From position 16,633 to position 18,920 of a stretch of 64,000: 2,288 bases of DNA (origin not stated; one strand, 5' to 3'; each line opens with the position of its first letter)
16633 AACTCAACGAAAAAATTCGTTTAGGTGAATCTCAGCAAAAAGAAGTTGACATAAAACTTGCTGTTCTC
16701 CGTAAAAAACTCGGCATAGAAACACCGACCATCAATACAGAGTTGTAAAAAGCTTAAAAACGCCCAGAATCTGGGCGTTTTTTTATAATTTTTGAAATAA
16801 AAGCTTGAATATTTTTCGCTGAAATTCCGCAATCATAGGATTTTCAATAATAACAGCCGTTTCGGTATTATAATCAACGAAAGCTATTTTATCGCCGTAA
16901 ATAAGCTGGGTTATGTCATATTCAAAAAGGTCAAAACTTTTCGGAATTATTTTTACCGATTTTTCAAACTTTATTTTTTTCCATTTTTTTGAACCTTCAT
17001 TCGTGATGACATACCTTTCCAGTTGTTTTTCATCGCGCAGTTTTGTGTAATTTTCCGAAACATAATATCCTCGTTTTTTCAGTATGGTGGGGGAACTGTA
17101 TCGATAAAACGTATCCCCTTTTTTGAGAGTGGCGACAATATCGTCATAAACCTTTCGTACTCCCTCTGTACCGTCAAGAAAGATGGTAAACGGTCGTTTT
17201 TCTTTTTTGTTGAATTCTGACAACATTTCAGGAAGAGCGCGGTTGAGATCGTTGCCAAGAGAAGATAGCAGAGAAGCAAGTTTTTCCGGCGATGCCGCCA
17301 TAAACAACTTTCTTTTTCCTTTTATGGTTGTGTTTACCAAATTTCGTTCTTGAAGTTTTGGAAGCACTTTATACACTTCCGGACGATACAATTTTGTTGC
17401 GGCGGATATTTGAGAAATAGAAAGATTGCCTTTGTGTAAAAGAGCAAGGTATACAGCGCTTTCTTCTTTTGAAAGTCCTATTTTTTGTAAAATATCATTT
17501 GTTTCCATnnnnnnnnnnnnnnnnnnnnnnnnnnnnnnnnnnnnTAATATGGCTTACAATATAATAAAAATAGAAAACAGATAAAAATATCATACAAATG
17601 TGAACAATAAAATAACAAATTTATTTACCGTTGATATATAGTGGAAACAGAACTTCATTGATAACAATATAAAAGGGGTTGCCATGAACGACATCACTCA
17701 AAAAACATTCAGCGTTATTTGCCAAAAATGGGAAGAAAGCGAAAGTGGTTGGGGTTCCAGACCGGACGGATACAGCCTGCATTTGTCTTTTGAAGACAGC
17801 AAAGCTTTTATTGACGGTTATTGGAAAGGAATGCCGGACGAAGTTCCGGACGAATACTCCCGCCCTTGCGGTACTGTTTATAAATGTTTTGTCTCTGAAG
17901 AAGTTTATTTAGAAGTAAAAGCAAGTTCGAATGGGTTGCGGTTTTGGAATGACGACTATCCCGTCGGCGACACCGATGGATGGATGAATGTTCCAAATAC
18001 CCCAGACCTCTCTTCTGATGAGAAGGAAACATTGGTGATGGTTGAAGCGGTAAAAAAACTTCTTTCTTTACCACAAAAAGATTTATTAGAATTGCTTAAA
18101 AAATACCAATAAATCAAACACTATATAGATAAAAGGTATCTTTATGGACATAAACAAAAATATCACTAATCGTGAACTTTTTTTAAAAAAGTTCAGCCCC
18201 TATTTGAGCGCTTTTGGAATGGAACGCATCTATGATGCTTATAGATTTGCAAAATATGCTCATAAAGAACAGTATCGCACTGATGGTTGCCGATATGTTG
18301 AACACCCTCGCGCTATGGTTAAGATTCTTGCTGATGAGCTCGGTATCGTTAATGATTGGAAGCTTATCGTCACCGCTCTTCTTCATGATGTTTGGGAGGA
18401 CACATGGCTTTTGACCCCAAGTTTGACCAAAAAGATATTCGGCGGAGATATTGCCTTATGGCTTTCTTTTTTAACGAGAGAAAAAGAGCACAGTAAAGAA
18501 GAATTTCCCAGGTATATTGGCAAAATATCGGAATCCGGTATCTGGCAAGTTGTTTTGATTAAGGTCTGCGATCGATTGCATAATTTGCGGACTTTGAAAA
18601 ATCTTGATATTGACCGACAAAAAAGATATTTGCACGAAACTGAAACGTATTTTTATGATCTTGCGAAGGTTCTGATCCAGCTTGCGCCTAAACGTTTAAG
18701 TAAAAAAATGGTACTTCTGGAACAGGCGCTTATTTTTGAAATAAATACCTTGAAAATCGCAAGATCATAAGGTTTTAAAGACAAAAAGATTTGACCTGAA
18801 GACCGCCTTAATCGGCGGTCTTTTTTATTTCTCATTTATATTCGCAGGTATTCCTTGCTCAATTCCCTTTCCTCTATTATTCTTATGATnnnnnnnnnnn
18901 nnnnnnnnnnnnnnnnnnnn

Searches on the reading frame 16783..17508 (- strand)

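Call 55: search_protein_families(library=pfam, proteins=[window:16783-17508:-], max_evalue=0.01)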
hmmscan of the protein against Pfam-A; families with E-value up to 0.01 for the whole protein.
window:16783-17508:- (241 aa): 3 families
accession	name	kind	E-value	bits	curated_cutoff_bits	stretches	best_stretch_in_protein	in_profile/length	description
PF01978.25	TrmB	-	1.1e-14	54.5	25.6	1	7-75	1-68/68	Sugar-specific transcriptional regulator TrmB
PF08221.17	HTH_9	-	0.00011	22.6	23.4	1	17-58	16-57/62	RNA polymerase III subunit RPC82 helix-turn-helix domain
PF01022.26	HTH_5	-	0.0061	16.8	22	0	22-59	9-46/47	Bacterial regulatory protein, arsR family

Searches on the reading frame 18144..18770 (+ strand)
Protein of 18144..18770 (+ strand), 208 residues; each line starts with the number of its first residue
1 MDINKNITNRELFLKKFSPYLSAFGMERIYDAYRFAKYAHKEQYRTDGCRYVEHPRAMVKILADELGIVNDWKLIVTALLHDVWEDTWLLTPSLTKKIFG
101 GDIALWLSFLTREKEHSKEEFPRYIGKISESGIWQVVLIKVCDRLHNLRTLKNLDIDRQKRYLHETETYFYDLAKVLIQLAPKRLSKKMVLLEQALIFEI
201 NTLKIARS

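Call 55: search_protein_families(library=pfam, proteins=[window:18144-18770:+], max_evalue=0.01)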
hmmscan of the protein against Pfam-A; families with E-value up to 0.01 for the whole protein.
window:18144-18770:+ (208 aa): 1 family
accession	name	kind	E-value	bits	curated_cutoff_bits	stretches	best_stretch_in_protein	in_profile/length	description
PF13328.12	HD_4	-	6.8e-15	55.6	27.2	1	32-175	1-151/156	HD domain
